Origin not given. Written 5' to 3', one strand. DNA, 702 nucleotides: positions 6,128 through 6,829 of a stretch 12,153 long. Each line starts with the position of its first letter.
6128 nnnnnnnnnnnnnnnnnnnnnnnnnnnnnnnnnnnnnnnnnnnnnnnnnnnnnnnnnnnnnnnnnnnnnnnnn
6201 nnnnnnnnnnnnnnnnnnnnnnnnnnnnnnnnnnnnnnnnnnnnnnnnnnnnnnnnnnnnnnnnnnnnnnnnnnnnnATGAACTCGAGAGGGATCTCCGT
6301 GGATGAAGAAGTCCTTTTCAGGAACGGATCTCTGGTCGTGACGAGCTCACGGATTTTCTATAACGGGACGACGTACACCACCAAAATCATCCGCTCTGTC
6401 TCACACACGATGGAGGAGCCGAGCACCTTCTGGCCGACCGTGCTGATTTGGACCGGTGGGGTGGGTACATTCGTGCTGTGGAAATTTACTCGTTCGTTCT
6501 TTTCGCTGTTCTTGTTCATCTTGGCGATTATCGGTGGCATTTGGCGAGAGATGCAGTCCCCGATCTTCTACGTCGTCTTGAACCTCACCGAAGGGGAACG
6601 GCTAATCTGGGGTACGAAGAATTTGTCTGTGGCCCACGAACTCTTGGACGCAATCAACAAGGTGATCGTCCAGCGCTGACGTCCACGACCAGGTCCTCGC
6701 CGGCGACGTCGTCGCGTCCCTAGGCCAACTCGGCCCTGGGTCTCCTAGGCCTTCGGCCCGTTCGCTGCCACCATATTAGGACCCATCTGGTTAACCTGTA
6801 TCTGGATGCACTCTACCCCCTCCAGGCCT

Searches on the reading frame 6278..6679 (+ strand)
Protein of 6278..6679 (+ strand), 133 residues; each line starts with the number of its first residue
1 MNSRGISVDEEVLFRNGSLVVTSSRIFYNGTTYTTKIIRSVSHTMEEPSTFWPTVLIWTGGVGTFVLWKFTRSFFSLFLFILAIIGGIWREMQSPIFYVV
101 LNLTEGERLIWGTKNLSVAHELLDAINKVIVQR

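Call 5: search_protein_families(library=pfam, max_evalue=0.1, proteins=[window:6278-6679:+])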
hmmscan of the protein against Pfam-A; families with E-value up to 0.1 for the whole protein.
window:6278-6679:+ (133 aa): 2 families
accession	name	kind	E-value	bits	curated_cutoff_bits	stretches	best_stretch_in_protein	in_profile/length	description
PF19744.4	DUF6232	-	7.6e-07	30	27.4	1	20-130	2-117/117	Family of unknown function (DUF6232)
PF09531.15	Ndc1_Nup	-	0.077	12.1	29.8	1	24-81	204-267/607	Nucleoporin protein Ndc1-Nup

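Call 7: search_protein_families(library=phrogs, max_evalue=0.01, proteins=[window:6278-6679:+])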
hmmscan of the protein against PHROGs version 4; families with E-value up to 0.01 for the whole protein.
window:6278-6679:+ (133 aa): 1 family
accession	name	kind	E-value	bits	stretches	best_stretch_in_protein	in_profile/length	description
phrog_23009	-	unknown function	2.2e-06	28.7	1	9-133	2-123/124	-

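Call 15: search_protein_families(library=ncbifam, max_evalue=0.01, proteins=[window:6278-6679:+])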
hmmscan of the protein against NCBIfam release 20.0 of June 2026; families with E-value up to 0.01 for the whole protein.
window:6278-6679:+ (133 aa): 1 family
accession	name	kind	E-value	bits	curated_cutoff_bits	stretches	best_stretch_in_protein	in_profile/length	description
NF047540.1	LIC_13241_dom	domain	0.0033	17.5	50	1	89-123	36-70/85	LIC_13241 domain-containing protein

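Call 92: search_protein_families(library=padloc, max_evalue=0.01, proteins=[window:6278-6679:+])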
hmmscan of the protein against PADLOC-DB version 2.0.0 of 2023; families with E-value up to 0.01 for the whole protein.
window:6278-6679:+ (133 aa): 0 families
